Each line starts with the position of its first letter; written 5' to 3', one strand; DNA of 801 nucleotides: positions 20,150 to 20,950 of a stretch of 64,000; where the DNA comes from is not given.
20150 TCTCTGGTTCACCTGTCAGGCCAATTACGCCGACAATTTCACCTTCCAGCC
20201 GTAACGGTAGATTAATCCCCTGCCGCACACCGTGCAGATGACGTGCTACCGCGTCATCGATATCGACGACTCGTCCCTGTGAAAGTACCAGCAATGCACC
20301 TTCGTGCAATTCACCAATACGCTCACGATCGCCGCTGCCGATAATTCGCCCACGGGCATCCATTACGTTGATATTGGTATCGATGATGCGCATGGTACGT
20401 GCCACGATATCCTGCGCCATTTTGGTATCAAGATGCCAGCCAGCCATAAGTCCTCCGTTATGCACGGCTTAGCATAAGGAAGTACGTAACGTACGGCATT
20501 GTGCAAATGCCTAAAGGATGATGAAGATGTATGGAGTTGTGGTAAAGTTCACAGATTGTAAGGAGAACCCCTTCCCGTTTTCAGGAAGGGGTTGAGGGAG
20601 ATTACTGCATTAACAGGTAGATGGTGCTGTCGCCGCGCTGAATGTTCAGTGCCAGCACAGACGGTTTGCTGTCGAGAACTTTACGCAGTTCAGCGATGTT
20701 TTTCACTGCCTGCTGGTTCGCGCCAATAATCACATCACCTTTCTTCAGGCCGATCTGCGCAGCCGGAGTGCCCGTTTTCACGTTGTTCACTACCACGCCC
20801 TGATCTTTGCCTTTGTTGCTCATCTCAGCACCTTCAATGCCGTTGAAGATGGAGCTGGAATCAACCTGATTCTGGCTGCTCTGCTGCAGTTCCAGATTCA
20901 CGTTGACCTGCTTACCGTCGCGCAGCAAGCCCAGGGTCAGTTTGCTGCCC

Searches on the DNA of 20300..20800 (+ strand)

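Call 52: search_dna_similar(query=window:20300-20800:+, collection=ecoli_genomes, mode=near, max_rows=2)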
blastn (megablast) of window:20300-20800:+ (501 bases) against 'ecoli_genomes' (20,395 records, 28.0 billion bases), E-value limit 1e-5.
Records with a match: 5424; places in all: 5425; records where one place covers at least 80% of the query: 5423.
Genomes with a match: 5424 of 5426; with a place that covers at least 80% of the query: 5423. Places per genome that has any: lowest 1, median 1, highest 2. On chromosomes: 5422 places; on plasmids: 3.
Best place of each record, by identity: >=99% 3917; 95-99% 1507.
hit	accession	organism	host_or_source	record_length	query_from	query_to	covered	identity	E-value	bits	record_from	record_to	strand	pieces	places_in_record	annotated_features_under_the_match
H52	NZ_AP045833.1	Escherichia coli strain wlxctx60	Ursus thibetanus japonicus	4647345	1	501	100%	100.0%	0e+0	926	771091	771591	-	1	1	degP: serine endoprotease DegP | cdaR: DNA-binding transcriptional regulator CdaR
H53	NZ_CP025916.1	Escherichia coli strain 120899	Homo sapiens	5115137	1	501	100%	99.8%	0e+0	920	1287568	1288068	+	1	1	degP: serine endoprotease DegP | cdaR: DNA-binding transcriptional regulator CdaR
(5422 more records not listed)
